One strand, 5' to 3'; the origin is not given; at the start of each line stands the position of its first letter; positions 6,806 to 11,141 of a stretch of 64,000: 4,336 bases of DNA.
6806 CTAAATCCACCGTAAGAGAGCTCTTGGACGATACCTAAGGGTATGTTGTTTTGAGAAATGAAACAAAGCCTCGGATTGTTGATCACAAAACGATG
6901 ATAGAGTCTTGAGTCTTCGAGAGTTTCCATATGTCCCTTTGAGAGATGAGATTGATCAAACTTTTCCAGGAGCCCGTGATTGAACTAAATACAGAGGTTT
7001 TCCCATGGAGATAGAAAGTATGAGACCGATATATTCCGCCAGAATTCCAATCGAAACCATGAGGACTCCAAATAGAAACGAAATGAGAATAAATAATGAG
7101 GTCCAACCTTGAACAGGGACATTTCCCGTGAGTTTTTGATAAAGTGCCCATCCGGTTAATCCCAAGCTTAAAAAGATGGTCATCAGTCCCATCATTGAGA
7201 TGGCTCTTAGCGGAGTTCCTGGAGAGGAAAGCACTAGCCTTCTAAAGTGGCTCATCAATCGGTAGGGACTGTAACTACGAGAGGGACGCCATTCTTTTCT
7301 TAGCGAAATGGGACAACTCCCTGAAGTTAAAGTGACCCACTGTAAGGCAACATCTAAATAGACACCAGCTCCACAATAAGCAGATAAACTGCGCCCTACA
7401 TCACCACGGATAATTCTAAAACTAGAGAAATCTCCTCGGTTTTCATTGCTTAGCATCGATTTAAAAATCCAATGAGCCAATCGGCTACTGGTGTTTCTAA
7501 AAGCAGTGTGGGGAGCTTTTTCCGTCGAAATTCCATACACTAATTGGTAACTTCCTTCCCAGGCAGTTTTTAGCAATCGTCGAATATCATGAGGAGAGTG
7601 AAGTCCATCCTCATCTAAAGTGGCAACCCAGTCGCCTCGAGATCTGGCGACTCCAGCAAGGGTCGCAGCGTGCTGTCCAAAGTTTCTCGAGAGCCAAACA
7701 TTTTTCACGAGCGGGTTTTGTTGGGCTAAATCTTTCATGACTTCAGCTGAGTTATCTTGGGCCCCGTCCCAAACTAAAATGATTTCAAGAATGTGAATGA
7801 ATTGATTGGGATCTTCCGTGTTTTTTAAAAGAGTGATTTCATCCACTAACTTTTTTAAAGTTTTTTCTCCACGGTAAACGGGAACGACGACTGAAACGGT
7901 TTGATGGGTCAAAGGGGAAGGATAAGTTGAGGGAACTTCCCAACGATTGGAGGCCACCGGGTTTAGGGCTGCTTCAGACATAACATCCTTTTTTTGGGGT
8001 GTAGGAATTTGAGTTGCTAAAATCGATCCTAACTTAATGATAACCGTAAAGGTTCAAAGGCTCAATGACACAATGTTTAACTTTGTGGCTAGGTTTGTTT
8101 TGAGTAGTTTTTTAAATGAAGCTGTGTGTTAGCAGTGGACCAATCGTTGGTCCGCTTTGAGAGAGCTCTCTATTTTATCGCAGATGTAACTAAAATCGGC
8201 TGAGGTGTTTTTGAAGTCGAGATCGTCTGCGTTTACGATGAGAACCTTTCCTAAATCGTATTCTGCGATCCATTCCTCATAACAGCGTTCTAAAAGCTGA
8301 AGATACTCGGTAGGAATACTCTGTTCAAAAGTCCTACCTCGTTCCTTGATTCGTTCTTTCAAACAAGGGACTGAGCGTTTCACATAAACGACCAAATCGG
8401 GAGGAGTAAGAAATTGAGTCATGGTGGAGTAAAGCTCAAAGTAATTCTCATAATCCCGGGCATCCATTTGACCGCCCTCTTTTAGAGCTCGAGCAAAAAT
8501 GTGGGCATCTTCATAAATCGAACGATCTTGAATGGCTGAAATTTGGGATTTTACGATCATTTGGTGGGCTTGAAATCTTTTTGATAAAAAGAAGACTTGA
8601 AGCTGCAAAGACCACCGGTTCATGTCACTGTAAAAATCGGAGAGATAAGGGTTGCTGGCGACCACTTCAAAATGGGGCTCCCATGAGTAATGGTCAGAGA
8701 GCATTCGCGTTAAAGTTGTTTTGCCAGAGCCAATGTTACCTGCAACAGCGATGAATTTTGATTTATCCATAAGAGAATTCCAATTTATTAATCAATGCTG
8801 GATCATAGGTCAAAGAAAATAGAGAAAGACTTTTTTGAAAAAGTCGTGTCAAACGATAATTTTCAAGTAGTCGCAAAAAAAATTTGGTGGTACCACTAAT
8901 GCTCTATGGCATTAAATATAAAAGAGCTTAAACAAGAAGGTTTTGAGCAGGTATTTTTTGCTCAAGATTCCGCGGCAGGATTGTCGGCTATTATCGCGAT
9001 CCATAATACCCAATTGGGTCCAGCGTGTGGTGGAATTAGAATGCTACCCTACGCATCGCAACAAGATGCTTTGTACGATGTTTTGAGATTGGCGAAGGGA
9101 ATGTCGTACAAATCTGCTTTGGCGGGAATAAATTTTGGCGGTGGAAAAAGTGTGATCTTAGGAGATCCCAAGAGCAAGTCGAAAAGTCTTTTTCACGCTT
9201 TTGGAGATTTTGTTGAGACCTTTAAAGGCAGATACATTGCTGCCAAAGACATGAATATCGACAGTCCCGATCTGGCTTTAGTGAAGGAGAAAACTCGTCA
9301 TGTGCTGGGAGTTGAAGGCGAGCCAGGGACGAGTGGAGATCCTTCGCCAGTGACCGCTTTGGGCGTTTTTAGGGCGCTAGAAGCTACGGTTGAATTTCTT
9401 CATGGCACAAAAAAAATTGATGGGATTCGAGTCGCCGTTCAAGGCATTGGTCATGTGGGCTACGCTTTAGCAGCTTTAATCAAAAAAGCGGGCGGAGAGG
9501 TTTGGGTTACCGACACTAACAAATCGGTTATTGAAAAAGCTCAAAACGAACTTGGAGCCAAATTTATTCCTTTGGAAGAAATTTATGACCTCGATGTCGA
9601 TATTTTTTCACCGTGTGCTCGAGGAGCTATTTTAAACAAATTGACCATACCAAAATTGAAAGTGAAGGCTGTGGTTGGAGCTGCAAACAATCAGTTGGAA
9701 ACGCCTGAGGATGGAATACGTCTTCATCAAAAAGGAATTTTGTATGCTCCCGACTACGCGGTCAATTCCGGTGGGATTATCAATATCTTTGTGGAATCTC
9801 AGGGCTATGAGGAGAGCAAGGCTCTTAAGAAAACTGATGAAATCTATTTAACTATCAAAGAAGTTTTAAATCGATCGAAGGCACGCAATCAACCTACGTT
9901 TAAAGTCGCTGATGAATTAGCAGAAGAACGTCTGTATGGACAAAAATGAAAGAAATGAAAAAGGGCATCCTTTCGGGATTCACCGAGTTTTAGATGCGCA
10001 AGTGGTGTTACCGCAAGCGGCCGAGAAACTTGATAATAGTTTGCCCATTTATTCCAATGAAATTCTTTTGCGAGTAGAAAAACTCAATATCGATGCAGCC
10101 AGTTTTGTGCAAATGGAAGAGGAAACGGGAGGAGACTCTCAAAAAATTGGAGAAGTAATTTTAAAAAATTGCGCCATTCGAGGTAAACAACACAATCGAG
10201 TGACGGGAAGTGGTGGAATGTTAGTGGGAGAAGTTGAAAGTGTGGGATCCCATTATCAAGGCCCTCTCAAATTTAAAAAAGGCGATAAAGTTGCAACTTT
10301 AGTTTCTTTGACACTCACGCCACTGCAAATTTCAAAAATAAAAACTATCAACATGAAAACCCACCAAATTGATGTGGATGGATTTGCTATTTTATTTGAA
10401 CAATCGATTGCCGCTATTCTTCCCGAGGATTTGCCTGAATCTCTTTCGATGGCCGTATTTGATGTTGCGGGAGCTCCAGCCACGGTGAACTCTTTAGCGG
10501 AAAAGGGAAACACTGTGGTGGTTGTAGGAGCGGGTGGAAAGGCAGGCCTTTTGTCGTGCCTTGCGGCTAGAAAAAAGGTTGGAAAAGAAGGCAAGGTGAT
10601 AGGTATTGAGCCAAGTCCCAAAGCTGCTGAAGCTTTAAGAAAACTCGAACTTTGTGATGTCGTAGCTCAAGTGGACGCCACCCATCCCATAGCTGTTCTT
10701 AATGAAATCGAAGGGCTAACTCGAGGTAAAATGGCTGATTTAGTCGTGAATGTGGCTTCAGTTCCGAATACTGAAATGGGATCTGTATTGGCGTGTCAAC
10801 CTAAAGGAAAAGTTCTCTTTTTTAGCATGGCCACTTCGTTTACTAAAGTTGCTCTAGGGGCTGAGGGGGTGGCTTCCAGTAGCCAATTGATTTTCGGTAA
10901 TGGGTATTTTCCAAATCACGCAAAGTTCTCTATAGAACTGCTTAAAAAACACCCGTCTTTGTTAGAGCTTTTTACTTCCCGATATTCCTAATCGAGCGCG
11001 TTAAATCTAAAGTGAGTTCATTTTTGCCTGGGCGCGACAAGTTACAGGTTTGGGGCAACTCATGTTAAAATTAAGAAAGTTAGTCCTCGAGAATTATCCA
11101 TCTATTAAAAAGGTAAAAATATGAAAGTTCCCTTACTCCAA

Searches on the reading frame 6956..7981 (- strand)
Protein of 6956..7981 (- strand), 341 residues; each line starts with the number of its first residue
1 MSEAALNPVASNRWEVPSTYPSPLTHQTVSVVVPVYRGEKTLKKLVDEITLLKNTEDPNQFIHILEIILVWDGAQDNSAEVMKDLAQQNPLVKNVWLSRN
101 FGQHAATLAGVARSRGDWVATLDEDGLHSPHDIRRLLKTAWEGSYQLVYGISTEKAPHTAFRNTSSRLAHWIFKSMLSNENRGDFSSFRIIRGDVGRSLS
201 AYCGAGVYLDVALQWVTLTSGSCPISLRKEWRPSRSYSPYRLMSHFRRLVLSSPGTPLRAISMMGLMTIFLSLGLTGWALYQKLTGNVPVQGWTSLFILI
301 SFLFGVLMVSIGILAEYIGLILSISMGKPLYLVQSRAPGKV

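Call 62: search_protein_families(library=pfam, proteins=[window:6956-7981:-], max_evalue=0.00001)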
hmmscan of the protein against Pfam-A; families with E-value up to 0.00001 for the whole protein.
window:6956-7981:- (341 aa): 2 families
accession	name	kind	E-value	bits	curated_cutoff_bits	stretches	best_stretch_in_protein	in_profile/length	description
PF00535.33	Glycos_transf_2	-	6.8e-23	81.9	23.3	1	30-171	1-132/168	Glycosyl transferase family 2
PF10111.15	Glyco_tranf_2_2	-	4.6e-06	26.8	27.3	1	30-139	1-105/276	Glycosyltransferase like family 2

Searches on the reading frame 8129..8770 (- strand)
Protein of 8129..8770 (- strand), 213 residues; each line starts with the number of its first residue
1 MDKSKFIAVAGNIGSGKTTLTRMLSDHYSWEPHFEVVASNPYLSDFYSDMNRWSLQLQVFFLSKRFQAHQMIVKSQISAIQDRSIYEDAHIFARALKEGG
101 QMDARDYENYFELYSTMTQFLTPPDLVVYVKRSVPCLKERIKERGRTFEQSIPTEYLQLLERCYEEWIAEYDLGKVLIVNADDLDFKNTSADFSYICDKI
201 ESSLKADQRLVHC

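Call 62: search_protein_families(library=pfam, proteins=[window:8129-8770:-], max_evalue=0.00001)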
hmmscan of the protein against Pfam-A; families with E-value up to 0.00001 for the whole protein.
window:8129-8770:- (213 aa): 1 family
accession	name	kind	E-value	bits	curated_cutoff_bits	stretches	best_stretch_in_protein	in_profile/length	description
PF01712.25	dNK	-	3.2e-54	184.2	27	1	7-202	1-200/203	Deoxynucleoside kinase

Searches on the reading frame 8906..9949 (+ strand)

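Call 62: search_protein_families(library=pfam, proteins=[window:8906-9949:+], max_evalue=0.00001)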
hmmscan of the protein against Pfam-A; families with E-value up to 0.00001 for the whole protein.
window:8906-9949:+ (347 aa): 2 families
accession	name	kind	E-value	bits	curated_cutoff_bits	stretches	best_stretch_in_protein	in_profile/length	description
PF02812.23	ELFV_dehydrog_N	-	3.6e-24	85.3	25.3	1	23-131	18-128/129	Glu/Leu/Phe/Val dehydrogenase, dimerisation domain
PF00208.27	ELFV_dehydrog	-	6.8e-19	69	23.4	1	205-300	86-183/241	Glutamate/Leucine/Phenylalanine/Valine dehydrogenase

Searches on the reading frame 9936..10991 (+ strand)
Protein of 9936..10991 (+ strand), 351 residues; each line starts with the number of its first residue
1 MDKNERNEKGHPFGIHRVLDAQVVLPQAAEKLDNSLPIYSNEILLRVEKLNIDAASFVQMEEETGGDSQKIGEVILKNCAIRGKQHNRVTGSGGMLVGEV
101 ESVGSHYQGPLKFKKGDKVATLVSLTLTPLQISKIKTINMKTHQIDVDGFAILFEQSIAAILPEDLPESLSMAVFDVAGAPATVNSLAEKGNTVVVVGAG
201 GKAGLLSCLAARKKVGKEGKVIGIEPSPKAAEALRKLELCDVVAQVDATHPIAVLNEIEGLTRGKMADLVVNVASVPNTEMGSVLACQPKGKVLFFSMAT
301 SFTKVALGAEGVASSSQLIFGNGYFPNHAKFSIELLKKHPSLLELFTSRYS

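Call 62: search_protein_families(library=pfam, proteins=[window:9936-10991:+], max_evalue=0.00001)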
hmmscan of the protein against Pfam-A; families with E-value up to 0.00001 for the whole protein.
window:9936-10991:+ (351 aa): 1 family
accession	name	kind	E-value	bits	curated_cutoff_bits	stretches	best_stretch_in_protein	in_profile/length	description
PF00107.32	ADH_zinc_N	-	2.5e-07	31.2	31.8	1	204-299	3-91/129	Zinc-binding dehydrogenase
